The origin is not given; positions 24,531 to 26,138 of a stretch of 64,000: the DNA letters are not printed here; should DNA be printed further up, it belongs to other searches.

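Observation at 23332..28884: ECF sigma/anti-sigma pair upstream of an LPXTG-anchored DUF4331 protein, a TPR membrane protein, and an RcnA-like metal permease fusion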

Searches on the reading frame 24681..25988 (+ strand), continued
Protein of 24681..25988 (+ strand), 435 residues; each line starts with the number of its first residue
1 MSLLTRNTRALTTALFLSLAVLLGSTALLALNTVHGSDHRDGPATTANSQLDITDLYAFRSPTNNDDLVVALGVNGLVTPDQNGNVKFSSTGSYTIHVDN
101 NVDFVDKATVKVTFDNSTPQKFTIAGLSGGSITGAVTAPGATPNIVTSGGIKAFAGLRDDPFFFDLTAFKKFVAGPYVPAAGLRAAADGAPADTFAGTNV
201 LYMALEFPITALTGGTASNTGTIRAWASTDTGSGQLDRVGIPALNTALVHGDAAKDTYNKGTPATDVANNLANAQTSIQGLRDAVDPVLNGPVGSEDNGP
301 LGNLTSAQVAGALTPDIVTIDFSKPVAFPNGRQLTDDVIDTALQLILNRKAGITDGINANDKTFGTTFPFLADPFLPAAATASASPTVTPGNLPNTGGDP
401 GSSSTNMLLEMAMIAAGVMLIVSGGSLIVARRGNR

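Call 30: search_protein_families(library=pfam, proteins=[L077:12524-12919:+, L077:12995-15226:+, L077:11167-12522:+, L077:9144-9728:-, L077:8362-9147:-, L046:11209-12750:+, L046:12493-13470:-, L051:11104-12393:+, L051:8882-9793:+, L051:12472-13404:-], max_evalue=0.001)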
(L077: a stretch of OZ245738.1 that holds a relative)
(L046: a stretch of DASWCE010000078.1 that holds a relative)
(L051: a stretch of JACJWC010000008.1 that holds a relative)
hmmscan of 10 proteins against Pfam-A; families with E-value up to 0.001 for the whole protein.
L077:12524-12919:+ (131 aa): 0 families

L077:12995-15226:+ (743 aa): 5 families
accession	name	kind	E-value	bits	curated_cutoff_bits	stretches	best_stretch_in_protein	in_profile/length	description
PF00593.30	TonB_dep_Rec_b-barrel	-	3.9e-26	93.4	27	1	301-699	17-436/436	TonB dependent receptor-like, beta-barrel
PF13715.12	CarbopepD_reg_2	-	1.4e-20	73.5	32.2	1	21-108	1-88/88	CarboxypepD_reg-like domain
PF13620.12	CarboxypepD_reg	-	1e-14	55.1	32.3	1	21-96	2-81/82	Carboxypeptidase regulatory-like domain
PF07715.20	Plug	-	8.7e-13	49.2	23.9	1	112-221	5-106/107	TonB-dependent Receptor Plug Domain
PF08308.17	PEGA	-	8.7e-05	22.8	20.8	1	35-98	11-69/71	PEGA domain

L077:11167-12522:+ (451 aa): 13 families
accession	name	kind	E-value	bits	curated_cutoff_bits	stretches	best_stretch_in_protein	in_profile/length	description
PF13424.12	TPR_12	-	1.1e-13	51.6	30.1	0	204-252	15-67/77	Tetratricopeptide repeat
PF13432.12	TPR_16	-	6.2e-13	49.4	32.7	1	375-431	3-59/65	Tetratricopeptide repeat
PF07719.23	TPR_2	-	2e-12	46.6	27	0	403-430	1-28/34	Tetratricopeptide repeat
PF14559.12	TPR_19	-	3.3e-11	43.8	25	1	243-307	4-68/68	Tetratricopeptide repeat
PF13428.12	TPR_14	-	1.2e-09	38.3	23.5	0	403-431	1-29/44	Tetratricopeptide repeat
PF13181.12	TPR_8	-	1.3e-08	34.7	25.7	0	404-430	2-28/34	Tetratricopeptide repeat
PF00515.34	TPR_1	-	3.6e-08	33.3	27.8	0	232-262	3-33/34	Tetratricopeptide repeat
PF12895.13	ANAPC3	-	2.6e-07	31.3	27.2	0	365-429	19-82/82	Anaphase-promoting complex, cyclosome, subunit 3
PF13174.12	TPR_6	-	5.1e-07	30.4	26.3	0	374-398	5-29/33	Tetratricopeptide repeat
PF13431.12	TPR_17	-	6.2e-07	29.6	24.4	0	393-423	3-33/34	Tetratricopeptide repeat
PF09976.15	TPR_21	-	1.5e-06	28.5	25.5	0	281-388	59-165/193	Tetratricopeptide repeat-like domain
PF07721.20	TPR_4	-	8.3e-06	26.4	27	0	375-392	7-24/26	Tetratricopeptide repeat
PF13374.12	TPR_10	-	7.8e-05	23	27.5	0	407-431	6-30/42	Tetratricopeptide repeat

L077:9144-9728:- (194 aa): 5 families
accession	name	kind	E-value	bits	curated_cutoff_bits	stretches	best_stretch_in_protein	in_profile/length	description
PF04542.20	Sigma70_r2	-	1.8e-12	47.3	24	1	39-105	1-68/71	Sigma-70 region 2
PF08281.18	Sigma70_r4_2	-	4.6e-12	45.8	25.7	1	139-188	5-54/54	Sigma-70, region 4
PF04545.22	Sigma70_r4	-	1.5e-11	44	24.1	1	142-189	2-49/50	Sigma-70, region 4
PF07638.17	Sigma70_ECF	-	6.4e-07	29.9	21.1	1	23-189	6-180/185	ECF sigma factor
PF13412.12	HTH_24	-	0.00022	21.1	21.9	0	161-182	18-39/48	Winged helix-turn-helix DNA-binding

L077:8362-9147:- (261 aa): 1 family
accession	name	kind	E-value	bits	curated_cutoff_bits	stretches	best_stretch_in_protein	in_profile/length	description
PF10099.14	RskA_C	-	4.5e-20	72.7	29.4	1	92-248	3-130/135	Anti-sigma-K factor rskA, C-terminal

L046:11209-12750:+ (513 aa): 8 families
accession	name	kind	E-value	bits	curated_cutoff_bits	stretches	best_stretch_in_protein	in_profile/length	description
PF07719.23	TPR_2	-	8.6e-10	38.4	27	0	101-132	3-34/34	Tetratricopeptide repeat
PF14559.12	TPR_19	-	2.9e-09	37.6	25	2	221-272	7-58/68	Tetratricopeptide repeat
PF13428.12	TPR_14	-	3.5e-07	30.7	23.5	0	210-248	6-44/44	Tetratricopeptide repeat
PF13181.12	TPR_8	-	4.4e-07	30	25.7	0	102-132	4-34/34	Tetratricopeptide repeat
PF13432.12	TPR_16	-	6.7e-07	30.1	32.7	1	211-271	3-62/65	Tetratricopeptide repeat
PF00515.34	TPR_1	-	3.6e-06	27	27.8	0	102-132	4-34/34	Tetratricopeptide repeat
PF12895.13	ANAPC3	-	0.00026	21.6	27.2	0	84-157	8-80/82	Anaphase-promoting complex, cyclosome, subunit 3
PF13424.12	TPR_12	-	0.00057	20.5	30.1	0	243-267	6-31/77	Tetratricopeptide repeat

L046:12493-13470:- (325 aa): 0 families

L051:11104-12393:+ (429 aa): 12 families
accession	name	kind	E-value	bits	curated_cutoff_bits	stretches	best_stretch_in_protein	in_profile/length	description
PF14559.12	TPR_19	-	5.8e-13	49.4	25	1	200-256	4-61/68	Tetratricopeptide repeat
PF13428.12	TPR_14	-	3.4e-10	40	23.5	0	45-70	4-29/44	Tetratricopeptide repeat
PF07719.23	TPR_2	-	4.3e-08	33.1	27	0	44-68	3-27/34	Tetratricopeptide repeat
PF13432.12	TPR_16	-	6e-07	30.2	32.7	0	65-106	13-54/65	Tetratricopeptide repeat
PF03704.23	BTAD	-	8.3e-07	29.9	22.1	0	202-289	43-131/146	Bacterial transcriptional activator domain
PF23914.1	TPR_CcmH_CycH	-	8.7e-07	29.3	42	0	19-95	27-96/158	Cytochrome c-type biogenesis protein H TPR domain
PF12895.13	ANAPC3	-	2.4e-06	28.2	27.2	0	48-107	29-80/82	Anaphase-promoting complex, cyclosome, subunit 3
PF13431.12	TPR_17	-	3.7e-06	27.2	24.4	0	38-62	9-33/34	Tetratricopeptide repeat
PF13174.12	TPR_6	-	1.1e-05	26.2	26.3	0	334-353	6-25/33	Tetratricopeptide repeat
PF13181.12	TPR_8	-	3.4e-05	24.1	25.7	0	45-61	4-20/34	Tetratricopeptide repeat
PF00515.34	TPR_1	-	7.2e-05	22.9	27.8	0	44-68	3-27/34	Tetratricopeptide repeat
PF24575.1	TPR_Slam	-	0.00091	20.1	35.2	0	227-273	53-100/104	Surface lipoprotein assembly modifier, N-terminal TPR repeats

L051:8882-9793:+ (303 aa): 1 family
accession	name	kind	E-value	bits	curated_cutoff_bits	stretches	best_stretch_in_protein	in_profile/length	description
PF02424.20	ApbE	-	7e-29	101.6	25.6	2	134-260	124-248/266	ApbE family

L051:12472-13404:- (310 aa): 2 families
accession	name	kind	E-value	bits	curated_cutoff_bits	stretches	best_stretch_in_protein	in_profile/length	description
PF01569.27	PAP2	-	7.6e-22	77.9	27.2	1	172-278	5-122/130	PAP2 superfamily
PF14378.12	PAP2_3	-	2.9e-07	30.9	27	1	200-270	114-184/190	PAP2 superfamily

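Call 35: search_protein_families(library=pfam, proteins=[L009:10361-11101:-, L017:6876-7571:-, L020:6273-7442:+, L020:8992-9915:-, L020:8983-9714:+, L016:6415-7119:-, L037:13916-14611:+, L025:5508-8036:-, L025:5018-5542:+, L020:7761-8525:+], max_evalue=0.001)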
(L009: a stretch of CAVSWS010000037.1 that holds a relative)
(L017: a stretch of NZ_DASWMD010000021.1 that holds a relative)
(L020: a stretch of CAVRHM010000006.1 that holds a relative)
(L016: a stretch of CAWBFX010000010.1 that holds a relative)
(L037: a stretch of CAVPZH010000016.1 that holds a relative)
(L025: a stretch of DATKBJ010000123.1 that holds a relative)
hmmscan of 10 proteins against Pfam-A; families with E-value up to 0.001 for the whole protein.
L009:10361-11101:- (246 aa): 3 families
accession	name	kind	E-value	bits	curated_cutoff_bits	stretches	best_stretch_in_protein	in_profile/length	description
PF00106.31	adh_short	-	3.2e-37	128.4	26.6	1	16-185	19-189/195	short chain dehydrogenase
PF13561.12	adh_short_C2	-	1.2e-27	97.5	27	1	16-185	15-183/236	Enoyl-(Acyl carrier protein) reductase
PF08659.16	KR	-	2.4e-05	24.8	22.6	1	17-160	20-164/180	KR domain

L017:6876-7571:- (231 aa): 4 families
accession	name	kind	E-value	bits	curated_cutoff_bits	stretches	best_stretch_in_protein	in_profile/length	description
PF13561.12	adh_short_C2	-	1.3e-38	133.4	27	1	14-227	7-231/236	Enoyl-(Acyl carrier protein) reductase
PF00106.31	adh_short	-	3.3e-32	112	26.6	1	4-189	1-189/195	short chain dehydrogenase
PF08659.16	KR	-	2.7e-09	37.7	22.6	1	6-169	3-168/180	KR domain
PF01370.27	Epimerase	-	3.5e-07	30.3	20.9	1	6-171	1-161/240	NAD dependent epimerase/dehydratase family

L020:6273-7442:+ (389 aa): 3 families
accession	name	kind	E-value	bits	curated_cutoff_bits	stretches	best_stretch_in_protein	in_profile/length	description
PF00990.26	GGDEF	-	4.4e-23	82.3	23.8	1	243-345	1-105/161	Diguanylate cyclase, GGDEF domain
PF13492.12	GAF_3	-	4.8e-06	27.4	27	1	96-224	5-128/129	GAF domain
PF13185.12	GAF_2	-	3.9e-05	24.3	28.6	1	92-222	3-134/136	GAF domain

L020:8992-9915:- (307 aa): 3 families
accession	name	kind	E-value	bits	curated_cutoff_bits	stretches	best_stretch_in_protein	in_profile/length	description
PF02223.23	Thymidylate_kin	-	5.3e-43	147.3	27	1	82-272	1-185/185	Thymidylate kinase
PF13521.12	AAA_28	-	7.5e-05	23.4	27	1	80-190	2-100/164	AAA domain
PF13401.12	AAA_22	-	0.00042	21.1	27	1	76-153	4-80/130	AAA domain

L020:8983-9714:+ (243 aa): 0 families

L016:6415-7119:- (234 aa): 1 family
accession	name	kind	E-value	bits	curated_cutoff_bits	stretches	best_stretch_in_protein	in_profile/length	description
PF03824.22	NicO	-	6.8e-07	29.3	27.7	1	19-189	3-200/287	High-affinity nickel-transport protein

L037:13916-14611:+ (231 aa): 1 family
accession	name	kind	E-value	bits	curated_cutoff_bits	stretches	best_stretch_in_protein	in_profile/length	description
PF03824.22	NicO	-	7.9e-06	25.8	27.7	1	20-111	4-97/287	High-affinity nickel-transport protein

L025:5508-8036:- (842 aa): 3 families
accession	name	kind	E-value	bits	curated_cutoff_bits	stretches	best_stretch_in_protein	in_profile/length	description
PF00912.28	Transgly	-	4.1e-68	228.7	27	1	107-279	5-177/178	Transglycosylase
PF00905.27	Transpeptidase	-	1.3e-38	133.4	22.1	1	369-616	2-276/299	Penicillin binding protein transpeptidase domain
PF03793.24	PASTA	-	1.1e-14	54.6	23.2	2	713-775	1-64/64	PASTA domain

L025:5018-5542:+ (174 aa): 1 family
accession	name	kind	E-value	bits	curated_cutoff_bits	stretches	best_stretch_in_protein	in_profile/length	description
PF02245.21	Pur_DNA_glyco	-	3.1e-59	199.8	27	1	1-164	10-180/181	Methylpurine-DNA glycosylase (MPG)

L020:7761-8525:+ (254 aa): 0 families

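Call 37: predict_structure(alignment_id=A3)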
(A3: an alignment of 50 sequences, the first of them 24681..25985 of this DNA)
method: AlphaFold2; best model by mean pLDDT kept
length: 435 residues; sequences in the alignment: 50
mean_pLDDT: 77.5   pTM: 0.73
mean pLDDT of the five models: 77.5, 76.5, 72.5, 72.2, 70.1
residues with pLDDT >= 90: 86; 70-90: 233; 50-70: 78; < 50: 38
segments of 3 or more residues with pLDDT < 50: 1-3, 31-37, 41-44, 382-391, 393-404
pLDDT, mean of each block of 10 residues (from residue 1): 54 73 62 44 62 86 89 87 92 91 76 97 91 95 95 95 78 82 86 83 92 71 88 82 63 75 85 87 87 83 85 80 64 73 84 77 88 83 45 42 49 68 70 61
secondary structure, 60 per line:
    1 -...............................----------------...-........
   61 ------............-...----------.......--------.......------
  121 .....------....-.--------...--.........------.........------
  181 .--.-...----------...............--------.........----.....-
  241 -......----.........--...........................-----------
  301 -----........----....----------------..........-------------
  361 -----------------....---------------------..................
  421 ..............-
elements in order: H2-32 E53-60 E67-78 E93-99 E108-114 E121-125 E132-135 E146-148 E151-159 H166-174 E199-208 H209-213 E222-230 E235-239 H242-247 H252-260 H263-289 H306-313 E318-321 H338-347 H378-381 H403-434

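Call 50: search_protein_families(library=ncbifam, proteins=[L077:12995-15226:+, L072:12765-15041:+, L036:8279-9670:-, L077:12524-12919:+, L077:15282-16880:-, L077:16780-18030:-], max_evalue=0.0001)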
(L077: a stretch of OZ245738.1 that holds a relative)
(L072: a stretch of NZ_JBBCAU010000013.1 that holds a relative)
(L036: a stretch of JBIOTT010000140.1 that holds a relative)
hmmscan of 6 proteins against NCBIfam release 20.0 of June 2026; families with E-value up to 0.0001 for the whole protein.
L077:12995-15226:+ (743 aa): 8 families
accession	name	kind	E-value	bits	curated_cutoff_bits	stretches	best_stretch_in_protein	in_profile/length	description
TIGR01783.1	TonB-siderophor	subfamily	9.6e-23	80.7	223.5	1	453-703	358-619/649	TonB-dependent siderophore receptor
TIGR01786.1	TonB-hemlactrns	subfamily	6.8e-18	64.4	323.75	2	401-526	383-462/719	TonB-dependent hemoglobin/transferrin/lactoferrin family receptor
TIGR04056.1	OMP_RagA_SusC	subfamily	1.2e-14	53.7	368.25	1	21-161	3-145/981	SusC/RagA family TonB-linked outer membrane protein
NF052345.1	S_layer_anammox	exception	7.4e-11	40.2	1400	1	15-113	1309-1407/1596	Kustd1514 family S-layer glycoprotein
NF041535.1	TonB_rec_PqqU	equivalog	1.1e-09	37.1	1200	1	456-691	371-628/676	TonB-dependent receptor PqqU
TIGR01779.1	TonB-B12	equivalog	8.6e-09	34.5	599.7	1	123-229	56-155/614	TonB-dependent vitamin B12 receptor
NF007926.1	PRK10641.1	equivalog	9.7e-07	27.7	836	1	123-234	55-160/617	TonB-dependent vitamin B12 receptor BtuB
NF041676.1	FecA_OM_dicitr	equivalog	6.1e-06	24.5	1100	1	420-604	435-626/773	TonB-dependent Fe(3+) dicitrate receptor FecA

L072:12765-15041:+ (758 aa): 8 families
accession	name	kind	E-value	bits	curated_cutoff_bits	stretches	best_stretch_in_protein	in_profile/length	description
TIGR01785.1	TonB-hemin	subfamily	5.3e-22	78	316.85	1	122-541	19-438/677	TonB-dependent heme/hemoglobin receptor family protein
TIGR01786.1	TonB-hemlactrns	subfamily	6.8e-20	71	323.75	2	118-235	18-132/719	TonB-dependent hemoglobin/transferrin/lactoferrin family receptor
TIGR01779.1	TonB-B12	equivalog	2.9e-10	39.3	599.7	1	106-250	23-167/614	TonB-dependent vitamin B12 receptor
NF052345.1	S_layer_anammox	exception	3.7e-10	37.8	1400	1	26-134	1310-1423/1596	Kustd1514 family S-layer glycoprotein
NF041535.1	TonB_rec_PqqU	equivalog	1.5e-09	36.8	1200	1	409-711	305-631/676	TonB-dependent receptor PqqU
NF007926.1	PRK10641.1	equivalog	9.8e-07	27.7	836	1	126-251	49-168/617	TonB-dependent vitamin B12 receptor BtuB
NF007478.2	PRK10064.1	equivalog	2.5e-06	26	745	0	125-233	51-154/663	catecholate siderophore receptor CirA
NF049945.1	TonB_dep_FCYXU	equivalog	3e-05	22.9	825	0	161-252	94-182/697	TonB-dependent receptor, FCYXU motif-type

L036:8279-9670:- (463 aa): 8 families
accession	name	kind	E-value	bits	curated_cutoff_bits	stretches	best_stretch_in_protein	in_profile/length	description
TIGR01783.1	TonB-siderophor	subfamily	2.9e-19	69.2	223.5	2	222-463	408-649/649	TonB-dependent siderophore receptor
TIGR01779.1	TonB-B12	equivalog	3.3e-15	55.7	599.7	1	25-162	23-158/614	TonB-dependent vitamin B12 receptor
TIGR01786.1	TonB-hemlactrns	subfamily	8.5e-13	47.5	323.75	1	43-159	22-135/719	TonB-dependent hemoglobin/transferrin/lactoferrin family receptor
TIGR01785.1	TonB-hemin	subfamily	7.3e-12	44.5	316.85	1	43-159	19-130/677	TonB-dependent heme/hemoglobin receptor family protein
NF041535.1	TonB_rec_PqqU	equivalog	1.8e-11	43.1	1200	1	224-431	424-650/676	TonB-dependent receptor PqqU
NF007926.1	PRK10641.1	equivalog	1.3e-06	27.2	836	1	31-171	28-167/617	TonB-dependent vitamin B12 receptor BtuB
NF007478.2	PRK10064.1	equivalog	1.3e-06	27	745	1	4-162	9-161/663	catecholate siderophore receptor CirA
NF049945.1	TonB_dep_FCYXU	equivalog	2.4e-05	23.2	825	1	83-162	95-171/697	TonB-dependent receptor, FCYXU motif-type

L077:12524-12919:+ (131 aa): 0 families

L077:15282-16880:- (532 aa): 83 families (the best 25 are shown)
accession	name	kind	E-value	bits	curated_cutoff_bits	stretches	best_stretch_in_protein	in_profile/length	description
TIGR01350.1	lipoamide_DH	equivalog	6.2e-172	572.4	408.8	1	72-531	1-460/461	dihydrolipoyl dehydrogenase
NF003585.0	PRK05249.1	equivalog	4.1e-94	315.8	465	1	70-526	4-458/464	Si-specific NAD(P)(+) transhydrogenase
TIGR02053.1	MerA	equivalog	1.8e-93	314.1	454.45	1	73-529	1-457/465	mercury(II) reductase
NF005883.0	PRK07845.1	equivalog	2.3e-92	310.4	479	1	74-524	4-458/466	NAD(P)H-quinone dehydrogenase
NF004991.0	PRK06370.1-3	subfamily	2.1e-89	300.4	620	1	71-524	34-486/509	FAD-containing oxidoreductase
NF004776.0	PRK06116.1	equivalog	4.5e-88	296.2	480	1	70-517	2-445/450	glutathione-disulfide reductase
NF004947.0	PRK06292.2-5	equivalog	4.5e-88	296.2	592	1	70-523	1-456/474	dihydrolipoyl dehydrogenase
NF004946.0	PRK06292.2-4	subfamily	2.2e-86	290.5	634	1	70-522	1-467/487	dihydrolipoyl dehydrogenase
NF004945.0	PRK06292.2-3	equivalog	8.7e-86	288.6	494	1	70-519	1-446/457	dihydrolipoyl dehydrogenase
NF004992.0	PRK06370.1-4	equivalog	1.7e-82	277.3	629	1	71-518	3-448/459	FAD-containing oxidoreductase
NF004943.0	PRK06292.2-1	equivalog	1.8e-80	271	432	1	70-523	1-453/456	dihydrolipoyl dehydrogenase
NF005884.0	PRK07846.1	equivalog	8.4e-78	262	501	1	70-521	1-447/454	mycothione reductase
TIGR01424.1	gluta_reduc_2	equivalog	6.2e-75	252.5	606.05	1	73-518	3-442/446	glutathione-disulfide reductase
TIGR01421.1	gluta_reduc_1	equivalog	2.4e-73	247.9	556.15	1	72-518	2-446/450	glutathione-disulfide reductase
TIGR03452.1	mycothione_red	equivalog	1.7e-71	241.5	635.65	1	72-521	2-448/452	mycothione reductase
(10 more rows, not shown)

L077:16780-18030:- (416 aa): 0 families

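Call 56: search_solved_structures(query=A3, max_evalue=1, show_alignments=2)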
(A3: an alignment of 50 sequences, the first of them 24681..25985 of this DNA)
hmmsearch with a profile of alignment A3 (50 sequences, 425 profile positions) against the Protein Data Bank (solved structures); distinct sequences matched with E-value up to 1: 0.

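Call 71: search_protein_families(library=pfam, proteins=[L019:7847-8377:-, L029:7792-8346:-, L028:3744-5897:+, L036:12557-13267:+, L043:12782-13909:+, L047:12699-13211:+, L058:12760-13713:+, L068:12801-16253:+, L070:12301-13515:+, L044:3179-3808:+], max_evalue=0.001)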
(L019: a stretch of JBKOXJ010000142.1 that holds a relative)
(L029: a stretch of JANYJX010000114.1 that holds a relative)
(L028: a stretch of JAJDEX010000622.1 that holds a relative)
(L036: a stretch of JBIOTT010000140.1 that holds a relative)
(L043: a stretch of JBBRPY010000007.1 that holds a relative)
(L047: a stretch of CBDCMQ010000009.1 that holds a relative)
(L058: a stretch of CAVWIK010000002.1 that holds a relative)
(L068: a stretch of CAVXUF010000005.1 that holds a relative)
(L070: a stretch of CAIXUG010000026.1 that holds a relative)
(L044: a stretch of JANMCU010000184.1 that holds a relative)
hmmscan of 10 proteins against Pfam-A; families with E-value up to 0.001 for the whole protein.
L019:7847-8377:- (176 aa): 0 families

L029:7792-8346:- (184 aa): 0 families

L028:3744-5897:+ (717 aa): 0 families

L036:12557-13267:+ (236 aa): 4 families
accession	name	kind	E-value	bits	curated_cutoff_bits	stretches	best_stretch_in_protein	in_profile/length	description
PF04542.20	Sigma70_r2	-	1.1e-16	60.8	24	1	66-135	1-71/71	Sigma-70 region 2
PF08281.18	Sigma70_r4_2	-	4.4e-15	55.5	25.7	1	170-223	1-54/54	Sigma-70, region 4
PF04545.22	Sigma70_r4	-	6.6e-14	51.6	24.1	1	176-224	1-49/50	Sigma-70, region 4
PF07638.17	Sigma70_ECF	-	1.4e-07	32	21.1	1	51-227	7-183/185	ECF sigma factor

L043:12782-13909:+ (375 aa): 0 families

L047:12699-13211:+ (170 aa): 0 families

L058:12760-13713:+ (317 aa): 8 families
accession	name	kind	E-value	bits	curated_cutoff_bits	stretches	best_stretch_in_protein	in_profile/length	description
PF04198.19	Sugar-bind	-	4e-46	157.7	27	1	62-302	9-256/257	Putative sugar-binding domain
PF13384.12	HTH_23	-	1.9e-07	31.1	24.6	1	9-47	9-46/50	Homeodomain-like domain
PF13545.12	HTH_Crp_2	-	2.7e-06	27.7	27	1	16-50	20-55/70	Crp-like helix-turn-helix domain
PF13518.12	HTH_28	-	6.1e-06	26.7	25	1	18-48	12-42/52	Helix-turn-helix domain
PF12802.13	MarR_2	-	1.7e-05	25.3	27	1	20-50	22-52/61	MarR family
PF04545.22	Sigma70_r4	-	0.00026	20.9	24.1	1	12-43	14-45/50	Sigma-70, region 4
PF13551.12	HTH_29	-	0.00034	21.1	28.1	1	18-57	11-49/64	Winged helix-turn helix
PF13412.12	HTH_24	-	0.00079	19.4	21.9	0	20-49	19-48/48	Winged helix-turn-helix DNA-binding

L068:12801-16253:+ (1150 aa): 2 families
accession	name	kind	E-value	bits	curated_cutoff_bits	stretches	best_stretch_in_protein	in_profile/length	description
PF05593.20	RHS_repeat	-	1.1e-44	150.4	22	3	371-407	2-38/38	RHS Repeat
PF01476.26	LysM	-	2.1e-06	28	20.9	1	883-929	1-42/43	LysM domain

L070:12301-13515:+ (404 aa): 1 family
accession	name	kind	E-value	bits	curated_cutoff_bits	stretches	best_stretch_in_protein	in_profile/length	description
PF13795.12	HupE_UreJ_2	-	1.5e-34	119.4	24.5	1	214-362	1-152/156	HupE / UreJ protein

L044:3179-3808:+ (209 aa): 0 families
